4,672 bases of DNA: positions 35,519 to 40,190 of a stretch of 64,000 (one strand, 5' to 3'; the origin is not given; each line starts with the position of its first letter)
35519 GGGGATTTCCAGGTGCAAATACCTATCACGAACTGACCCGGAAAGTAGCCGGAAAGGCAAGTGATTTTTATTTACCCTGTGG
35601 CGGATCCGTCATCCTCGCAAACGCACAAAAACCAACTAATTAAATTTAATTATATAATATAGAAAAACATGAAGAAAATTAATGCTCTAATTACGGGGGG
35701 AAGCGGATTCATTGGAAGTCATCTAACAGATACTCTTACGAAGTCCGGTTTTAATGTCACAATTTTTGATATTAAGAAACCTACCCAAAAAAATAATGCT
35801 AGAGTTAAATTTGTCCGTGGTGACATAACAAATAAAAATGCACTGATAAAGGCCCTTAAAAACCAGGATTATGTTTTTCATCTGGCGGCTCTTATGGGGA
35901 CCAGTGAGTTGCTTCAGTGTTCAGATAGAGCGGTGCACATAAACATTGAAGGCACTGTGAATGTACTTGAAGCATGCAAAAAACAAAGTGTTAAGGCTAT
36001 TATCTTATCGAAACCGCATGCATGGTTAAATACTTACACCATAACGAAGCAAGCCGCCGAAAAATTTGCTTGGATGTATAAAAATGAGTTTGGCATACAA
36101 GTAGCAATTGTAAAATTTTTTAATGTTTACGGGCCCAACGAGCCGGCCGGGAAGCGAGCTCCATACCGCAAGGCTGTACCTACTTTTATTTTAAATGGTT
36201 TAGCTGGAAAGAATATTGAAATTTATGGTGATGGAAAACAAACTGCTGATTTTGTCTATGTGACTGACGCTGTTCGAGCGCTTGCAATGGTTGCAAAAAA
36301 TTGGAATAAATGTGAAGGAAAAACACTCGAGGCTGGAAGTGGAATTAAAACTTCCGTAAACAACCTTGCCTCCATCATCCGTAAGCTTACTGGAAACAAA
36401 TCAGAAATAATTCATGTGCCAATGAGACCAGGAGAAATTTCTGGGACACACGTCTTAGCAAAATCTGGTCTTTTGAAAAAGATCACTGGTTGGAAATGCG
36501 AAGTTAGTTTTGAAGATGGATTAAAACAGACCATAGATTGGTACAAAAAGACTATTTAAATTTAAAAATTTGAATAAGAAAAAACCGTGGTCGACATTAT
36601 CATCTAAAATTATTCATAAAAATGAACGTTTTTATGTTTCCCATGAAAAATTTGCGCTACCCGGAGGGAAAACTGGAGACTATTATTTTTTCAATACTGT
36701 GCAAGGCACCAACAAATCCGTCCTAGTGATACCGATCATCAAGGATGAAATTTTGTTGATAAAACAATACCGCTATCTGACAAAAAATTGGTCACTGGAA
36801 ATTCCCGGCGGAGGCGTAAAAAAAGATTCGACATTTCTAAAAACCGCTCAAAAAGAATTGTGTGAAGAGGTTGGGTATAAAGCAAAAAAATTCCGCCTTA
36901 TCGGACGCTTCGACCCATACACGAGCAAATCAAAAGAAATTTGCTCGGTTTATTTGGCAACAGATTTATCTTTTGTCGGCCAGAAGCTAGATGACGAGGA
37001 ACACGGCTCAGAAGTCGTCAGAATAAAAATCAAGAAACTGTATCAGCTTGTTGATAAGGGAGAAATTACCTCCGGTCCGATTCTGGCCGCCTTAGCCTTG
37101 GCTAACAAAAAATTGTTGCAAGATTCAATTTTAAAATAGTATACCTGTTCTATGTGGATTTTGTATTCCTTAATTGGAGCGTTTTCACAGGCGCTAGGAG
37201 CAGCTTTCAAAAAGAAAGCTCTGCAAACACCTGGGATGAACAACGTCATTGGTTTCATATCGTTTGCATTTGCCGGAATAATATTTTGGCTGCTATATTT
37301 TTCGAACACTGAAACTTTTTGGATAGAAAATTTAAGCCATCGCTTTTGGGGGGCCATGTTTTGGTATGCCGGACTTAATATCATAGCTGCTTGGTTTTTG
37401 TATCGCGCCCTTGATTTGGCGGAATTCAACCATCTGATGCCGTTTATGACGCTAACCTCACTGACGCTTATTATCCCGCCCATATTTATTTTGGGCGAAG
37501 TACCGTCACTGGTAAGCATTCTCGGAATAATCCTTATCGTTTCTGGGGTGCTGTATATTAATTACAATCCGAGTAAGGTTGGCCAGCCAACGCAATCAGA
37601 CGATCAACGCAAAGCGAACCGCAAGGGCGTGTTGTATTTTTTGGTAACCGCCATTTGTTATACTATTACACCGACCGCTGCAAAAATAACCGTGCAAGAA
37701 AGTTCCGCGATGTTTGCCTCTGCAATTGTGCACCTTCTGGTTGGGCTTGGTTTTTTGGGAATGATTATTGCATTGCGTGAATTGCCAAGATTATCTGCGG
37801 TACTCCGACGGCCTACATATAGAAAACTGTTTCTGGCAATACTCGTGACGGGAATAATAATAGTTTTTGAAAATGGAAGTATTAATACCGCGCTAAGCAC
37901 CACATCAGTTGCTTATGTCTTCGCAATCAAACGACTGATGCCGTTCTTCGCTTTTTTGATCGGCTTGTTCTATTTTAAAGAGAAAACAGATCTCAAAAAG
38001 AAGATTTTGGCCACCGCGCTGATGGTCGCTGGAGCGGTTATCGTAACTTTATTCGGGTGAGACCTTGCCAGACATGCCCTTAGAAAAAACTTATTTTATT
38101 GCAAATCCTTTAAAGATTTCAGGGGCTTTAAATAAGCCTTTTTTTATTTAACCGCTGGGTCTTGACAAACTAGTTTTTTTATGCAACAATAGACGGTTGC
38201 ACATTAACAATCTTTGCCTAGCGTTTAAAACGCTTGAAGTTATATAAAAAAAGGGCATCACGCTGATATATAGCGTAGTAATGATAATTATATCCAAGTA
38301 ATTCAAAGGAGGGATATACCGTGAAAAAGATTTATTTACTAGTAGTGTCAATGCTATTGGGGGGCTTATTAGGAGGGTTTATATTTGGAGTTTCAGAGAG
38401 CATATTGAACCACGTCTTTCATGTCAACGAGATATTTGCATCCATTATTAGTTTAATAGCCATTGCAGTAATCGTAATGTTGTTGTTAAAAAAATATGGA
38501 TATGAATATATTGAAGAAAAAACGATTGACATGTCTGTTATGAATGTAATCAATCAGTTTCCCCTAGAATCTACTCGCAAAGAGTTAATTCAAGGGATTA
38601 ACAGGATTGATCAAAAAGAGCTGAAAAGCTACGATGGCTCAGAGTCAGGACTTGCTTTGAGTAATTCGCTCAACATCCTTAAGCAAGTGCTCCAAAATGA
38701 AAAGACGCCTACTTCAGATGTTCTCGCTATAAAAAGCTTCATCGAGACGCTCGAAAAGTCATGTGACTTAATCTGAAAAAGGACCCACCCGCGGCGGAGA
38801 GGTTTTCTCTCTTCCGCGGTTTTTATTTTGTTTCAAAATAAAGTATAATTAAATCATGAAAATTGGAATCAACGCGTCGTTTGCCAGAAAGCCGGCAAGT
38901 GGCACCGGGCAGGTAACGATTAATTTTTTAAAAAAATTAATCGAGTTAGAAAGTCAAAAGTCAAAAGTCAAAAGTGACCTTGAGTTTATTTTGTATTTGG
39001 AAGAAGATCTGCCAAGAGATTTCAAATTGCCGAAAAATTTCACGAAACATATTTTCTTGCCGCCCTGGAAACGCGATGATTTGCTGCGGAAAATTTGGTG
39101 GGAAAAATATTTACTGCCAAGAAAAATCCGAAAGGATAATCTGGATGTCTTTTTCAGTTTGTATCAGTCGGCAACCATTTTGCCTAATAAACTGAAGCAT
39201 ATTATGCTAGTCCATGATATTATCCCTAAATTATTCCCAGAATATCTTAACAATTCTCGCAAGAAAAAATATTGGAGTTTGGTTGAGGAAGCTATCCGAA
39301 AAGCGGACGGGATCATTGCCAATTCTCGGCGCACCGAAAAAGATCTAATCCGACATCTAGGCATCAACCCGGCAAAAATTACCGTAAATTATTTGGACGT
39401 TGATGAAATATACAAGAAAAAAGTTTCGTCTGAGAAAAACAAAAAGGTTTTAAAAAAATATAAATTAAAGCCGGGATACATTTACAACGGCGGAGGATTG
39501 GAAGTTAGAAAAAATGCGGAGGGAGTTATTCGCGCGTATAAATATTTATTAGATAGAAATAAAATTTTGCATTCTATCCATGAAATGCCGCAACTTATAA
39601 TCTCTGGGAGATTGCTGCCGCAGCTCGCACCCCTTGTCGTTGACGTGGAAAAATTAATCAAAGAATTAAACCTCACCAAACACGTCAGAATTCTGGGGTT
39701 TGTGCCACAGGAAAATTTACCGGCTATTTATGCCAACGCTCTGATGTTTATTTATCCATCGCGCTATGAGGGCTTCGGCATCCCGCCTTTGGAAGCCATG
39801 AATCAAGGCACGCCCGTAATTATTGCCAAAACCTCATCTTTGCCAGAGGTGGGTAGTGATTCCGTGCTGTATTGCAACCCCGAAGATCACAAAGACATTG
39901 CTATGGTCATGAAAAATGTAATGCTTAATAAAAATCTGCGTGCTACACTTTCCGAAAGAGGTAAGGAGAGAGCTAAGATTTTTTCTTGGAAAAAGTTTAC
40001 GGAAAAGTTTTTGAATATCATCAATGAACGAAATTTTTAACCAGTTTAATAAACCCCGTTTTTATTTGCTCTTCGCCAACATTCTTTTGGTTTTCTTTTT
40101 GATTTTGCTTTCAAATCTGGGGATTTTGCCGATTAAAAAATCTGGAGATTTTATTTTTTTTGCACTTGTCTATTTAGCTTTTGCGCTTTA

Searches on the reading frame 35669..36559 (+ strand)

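Call 10: search_protein_families(library=pfam, proteins=[window:35669-36559:+], max_evalue=0.001)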
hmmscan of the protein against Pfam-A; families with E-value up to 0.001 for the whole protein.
window:35669-36559:+ (296 aa): 11 families
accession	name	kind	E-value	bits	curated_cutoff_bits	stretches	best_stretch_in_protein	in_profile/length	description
PF01370.27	Epimerase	-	1.8e-45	155.7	20.9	2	6-112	1-111/240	NAD dependent epimerase/dehydratase family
PF16363.11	GDP_Man_Dehyd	-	1.2e-35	124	27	2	7-108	1-118/332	GDP-mannose 4,6 dehydratase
PF01073.25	3Beta_HSD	-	3.2e-21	76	22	1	7-112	1-112/280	3-beta hydroxysteroid dehydrogenase/isomerase family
PF02719.21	Polysacc_synt_2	-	1.6e-15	57.5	20.2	1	7-256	2-267/293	Polysaccharide biosynthesis protein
PF07993.18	NAD_binding_4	-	1.4e-13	51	20.1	2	35-109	51-129/258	Male sterility protein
PF13460.12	NAD_binding_10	-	3.2e-13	50.4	27.2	1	10-114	1-96/184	NAD(P)H-binding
PF04321.23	RmlD_sub_bind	-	2.5e-08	33.8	27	1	6-114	3-100/287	RmlD substrate binding domain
PF05368.20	NmrA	-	1e-07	32.3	27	1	7-134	6-125/298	NmrA-like family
PF00106.31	adh_short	-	2.1e-05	24.5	26.6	1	6-106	3-122/195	short chain dehydrogenase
PF08659.16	KR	-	0.00018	21.9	22.6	0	7-113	4-133/180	KR domain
PF03435.24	Sacchrp_dh_NADP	-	0.00096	19.9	25.1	0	10-83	5-86/129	Saccharopine dehydrogenase NADP binding domain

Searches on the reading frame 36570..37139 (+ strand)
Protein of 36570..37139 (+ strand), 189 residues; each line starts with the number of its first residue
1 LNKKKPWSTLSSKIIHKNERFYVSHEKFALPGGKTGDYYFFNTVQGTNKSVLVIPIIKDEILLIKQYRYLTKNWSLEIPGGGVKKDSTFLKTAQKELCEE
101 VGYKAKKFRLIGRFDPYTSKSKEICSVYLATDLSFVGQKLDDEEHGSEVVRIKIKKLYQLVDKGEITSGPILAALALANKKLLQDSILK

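Call 60: search_protein_families(library=pfam, proteins=[window:36570-37139:+], max_evalue=0.00001)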
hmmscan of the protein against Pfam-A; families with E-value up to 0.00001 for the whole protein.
window:36570-37139:+ (189 aa): 1 family
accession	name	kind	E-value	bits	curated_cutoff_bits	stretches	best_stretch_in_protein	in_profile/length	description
PF00293.34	NUDIX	-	2.7e-14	53.8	21.1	1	49-157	4-118/134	NUDIX domain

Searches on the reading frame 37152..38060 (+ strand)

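Call 60: search_protein_families(library=pfam, proteins=[window:37152-38060:+], max_evalue=0.00001)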
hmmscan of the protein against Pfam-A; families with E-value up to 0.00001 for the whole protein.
window:37152-38060:+ (302 aa): 1 family
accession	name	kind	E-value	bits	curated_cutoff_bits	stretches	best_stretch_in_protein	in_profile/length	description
PF00892.27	EamA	-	1.4e-19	71.2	28.2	2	158-299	2-134/135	EamA-like transporter family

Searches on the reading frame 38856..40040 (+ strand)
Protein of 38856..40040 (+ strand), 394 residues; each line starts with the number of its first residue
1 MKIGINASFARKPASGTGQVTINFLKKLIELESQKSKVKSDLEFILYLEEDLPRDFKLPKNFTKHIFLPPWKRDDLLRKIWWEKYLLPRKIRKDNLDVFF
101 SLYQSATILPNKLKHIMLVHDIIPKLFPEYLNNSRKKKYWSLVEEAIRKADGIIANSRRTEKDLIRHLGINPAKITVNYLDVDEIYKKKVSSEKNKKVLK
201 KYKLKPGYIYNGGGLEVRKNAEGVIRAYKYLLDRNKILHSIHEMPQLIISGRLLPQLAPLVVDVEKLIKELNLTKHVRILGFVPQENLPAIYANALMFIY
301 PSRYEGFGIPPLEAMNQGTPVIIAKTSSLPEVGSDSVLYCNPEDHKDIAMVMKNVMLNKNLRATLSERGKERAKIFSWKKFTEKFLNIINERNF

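Call 60: search_protein_families(library=pfam, proteins=[window:38856-40040:+], max_evalue=0.00001)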
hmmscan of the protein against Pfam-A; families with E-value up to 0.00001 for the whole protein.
window:38856-40040:+ (394 aa): 4 families
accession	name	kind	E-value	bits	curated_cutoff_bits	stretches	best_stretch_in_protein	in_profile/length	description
PF00534.26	Glycos_transf_1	-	6.1e-29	101.2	26.4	1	204-372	13-172/172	Glycosyl transferases group 1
PF13692.12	Glyco_trans_1_4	-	1.9e-17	64.3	27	1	230-355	19-139/142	Glycosyl transferases group 1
PF13439.12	Glyco_transf_4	-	1e-12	48.9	28.5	1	60-179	38-163/170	Glycosyltransferase Family 4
PF20706.3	GT4-conflict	-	2.9e-07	30.2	26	1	219-329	212-316/385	Family 4 Glycosyltransferase in conflict systems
